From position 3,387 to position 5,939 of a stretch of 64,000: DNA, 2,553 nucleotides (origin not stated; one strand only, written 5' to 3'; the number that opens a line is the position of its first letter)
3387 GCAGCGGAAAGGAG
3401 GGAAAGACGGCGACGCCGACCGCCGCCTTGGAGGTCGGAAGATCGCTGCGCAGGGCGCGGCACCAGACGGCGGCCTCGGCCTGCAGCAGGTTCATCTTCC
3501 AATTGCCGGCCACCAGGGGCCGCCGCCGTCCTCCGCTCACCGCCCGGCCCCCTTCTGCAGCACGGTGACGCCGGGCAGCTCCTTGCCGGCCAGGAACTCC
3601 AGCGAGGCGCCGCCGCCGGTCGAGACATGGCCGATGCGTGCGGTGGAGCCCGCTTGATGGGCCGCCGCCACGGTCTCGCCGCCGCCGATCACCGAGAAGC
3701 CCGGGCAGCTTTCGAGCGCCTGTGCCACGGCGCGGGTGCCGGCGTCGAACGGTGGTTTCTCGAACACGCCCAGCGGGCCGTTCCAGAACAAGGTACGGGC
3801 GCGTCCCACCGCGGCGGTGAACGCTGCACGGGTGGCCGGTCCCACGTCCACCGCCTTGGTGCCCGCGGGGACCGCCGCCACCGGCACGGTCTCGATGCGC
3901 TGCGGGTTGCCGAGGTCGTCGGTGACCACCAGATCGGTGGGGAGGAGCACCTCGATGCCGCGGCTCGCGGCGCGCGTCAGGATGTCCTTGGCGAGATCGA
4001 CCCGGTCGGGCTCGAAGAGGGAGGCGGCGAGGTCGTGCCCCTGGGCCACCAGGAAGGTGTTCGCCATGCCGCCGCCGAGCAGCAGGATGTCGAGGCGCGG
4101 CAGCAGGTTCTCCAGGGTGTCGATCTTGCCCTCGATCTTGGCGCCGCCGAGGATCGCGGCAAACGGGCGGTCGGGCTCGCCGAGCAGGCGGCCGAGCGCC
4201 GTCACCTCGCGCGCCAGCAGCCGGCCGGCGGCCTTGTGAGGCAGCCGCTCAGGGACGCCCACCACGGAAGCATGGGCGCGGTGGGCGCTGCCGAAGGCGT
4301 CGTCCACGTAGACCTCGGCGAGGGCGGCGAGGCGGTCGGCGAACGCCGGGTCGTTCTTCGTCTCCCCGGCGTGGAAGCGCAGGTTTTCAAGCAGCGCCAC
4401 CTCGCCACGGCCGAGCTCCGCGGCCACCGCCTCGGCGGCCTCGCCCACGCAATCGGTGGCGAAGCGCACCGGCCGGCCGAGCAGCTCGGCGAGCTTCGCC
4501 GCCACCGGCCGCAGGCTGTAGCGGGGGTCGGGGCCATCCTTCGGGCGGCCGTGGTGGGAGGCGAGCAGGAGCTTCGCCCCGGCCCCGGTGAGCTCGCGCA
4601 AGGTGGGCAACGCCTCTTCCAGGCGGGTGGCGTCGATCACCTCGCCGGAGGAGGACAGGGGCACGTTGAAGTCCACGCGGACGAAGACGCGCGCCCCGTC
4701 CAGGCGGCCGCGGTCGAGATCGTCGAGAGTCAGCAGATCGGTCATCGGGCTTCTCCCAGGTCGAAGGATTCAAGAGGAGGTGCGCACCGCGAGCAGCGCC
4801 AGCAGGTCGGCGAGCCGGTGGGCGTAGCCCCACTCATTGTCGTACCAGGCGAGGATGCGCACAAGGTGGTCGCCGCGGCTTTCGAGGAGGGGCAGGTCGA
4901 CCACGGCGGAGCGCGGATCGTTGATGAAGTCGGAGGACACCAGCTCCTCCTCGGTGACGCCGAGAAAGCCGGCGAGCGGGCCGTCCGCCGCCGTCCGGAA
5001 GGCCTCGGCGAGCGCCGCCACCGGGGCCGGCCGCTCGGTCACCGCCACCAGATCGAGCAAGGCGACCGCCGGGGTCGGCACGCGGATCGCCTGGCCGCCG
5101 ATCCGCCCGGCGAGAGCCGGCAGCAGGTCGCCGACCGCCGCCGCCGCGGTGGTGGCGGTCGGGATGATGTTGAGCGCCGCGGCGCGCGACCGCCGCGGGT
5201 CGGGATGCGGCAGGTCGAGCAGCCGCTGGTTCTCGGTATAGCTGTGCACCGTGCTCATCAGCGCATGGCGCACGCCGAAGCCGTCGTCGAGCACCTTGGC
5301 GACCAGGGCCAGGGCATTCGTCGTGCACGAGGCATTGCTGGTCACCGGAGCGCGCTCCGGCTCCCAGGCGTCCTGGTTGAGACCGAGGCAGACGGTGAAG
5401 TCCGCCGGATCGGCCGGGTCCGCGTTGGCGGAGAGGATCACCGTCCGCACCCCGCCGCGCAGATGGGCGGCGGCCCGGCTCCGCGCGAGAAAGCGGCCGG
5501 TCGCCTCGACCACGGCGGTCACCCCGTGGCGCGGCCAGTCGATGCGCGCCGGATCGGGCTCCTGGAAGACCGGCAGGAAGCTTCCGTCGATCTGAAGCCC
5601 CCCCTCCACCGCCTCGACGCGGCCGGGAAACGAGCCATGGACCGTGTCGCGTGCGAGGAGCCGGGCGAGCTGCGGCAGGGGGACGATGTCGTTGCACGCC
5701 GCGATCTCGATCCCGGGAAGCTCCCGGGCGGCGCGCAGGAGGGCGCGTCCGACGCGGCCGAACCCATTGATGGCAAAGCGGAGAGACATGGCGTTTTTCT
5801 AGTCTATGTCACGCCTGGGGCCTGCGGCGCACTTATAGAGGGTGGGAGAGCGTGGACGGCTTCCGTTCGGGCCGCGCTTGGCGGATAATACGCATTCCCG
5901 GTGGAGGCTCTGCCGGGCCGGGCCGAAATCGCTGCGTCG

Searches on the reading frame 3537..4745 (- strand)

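Call 77: search_protein_families(library=pfam, proteins=[window:3537-4745:-], max_evalue=0.00001)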
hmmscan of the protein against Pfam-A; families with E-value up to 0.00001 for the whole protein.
window:3537-4745:- (402 aa): 1 family
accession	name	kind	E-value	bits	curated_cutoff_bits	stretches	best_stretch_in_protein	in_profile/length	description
PF00162.24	PGK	-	3.7e-139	464.4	27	1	14-388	5-379/379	Phosphoglycerate kinase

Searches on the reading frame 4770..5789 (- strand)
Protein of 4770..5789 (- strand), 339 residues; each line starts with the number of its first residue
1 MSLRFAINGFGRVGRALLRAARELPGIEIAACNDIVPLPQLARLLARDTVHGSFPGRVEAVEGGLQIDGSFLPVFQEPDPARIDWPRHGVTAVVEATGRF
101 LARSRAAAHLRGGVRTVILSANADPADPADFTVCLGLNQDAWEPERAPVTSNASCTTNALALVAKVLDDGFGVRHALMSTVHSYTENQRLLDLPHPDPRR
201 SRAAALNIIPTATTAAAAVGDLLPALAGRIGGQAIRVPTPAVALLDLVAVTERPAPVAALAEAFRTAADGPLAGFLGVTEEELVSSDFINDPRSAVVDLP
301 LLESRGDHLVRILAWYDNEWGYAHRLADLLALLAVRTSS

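Call 77: search_protein_families(library=pfam, proteins=[window:4770-5789:-], max_evalue=0.00001)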
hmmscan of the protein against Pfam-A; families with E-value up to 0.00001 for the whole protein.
window:4770-5789:- (339 aa): 2 families
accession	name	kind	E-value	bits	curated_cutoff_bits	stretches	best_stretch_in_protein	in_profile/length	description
PF02800.25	Gp_dh_C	-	2.3e-47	160.9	24.4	1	160-316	1-158/158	Glyceraldehyde 3-phosphate dehydrogenase, C-terminal domain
PF00044.30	Gp_dh_N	-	5.2e-27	94.5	31.7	1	4-101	2-99/101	Glyceraldehyde 3-phosphate dehydrogenase, NAD binding domain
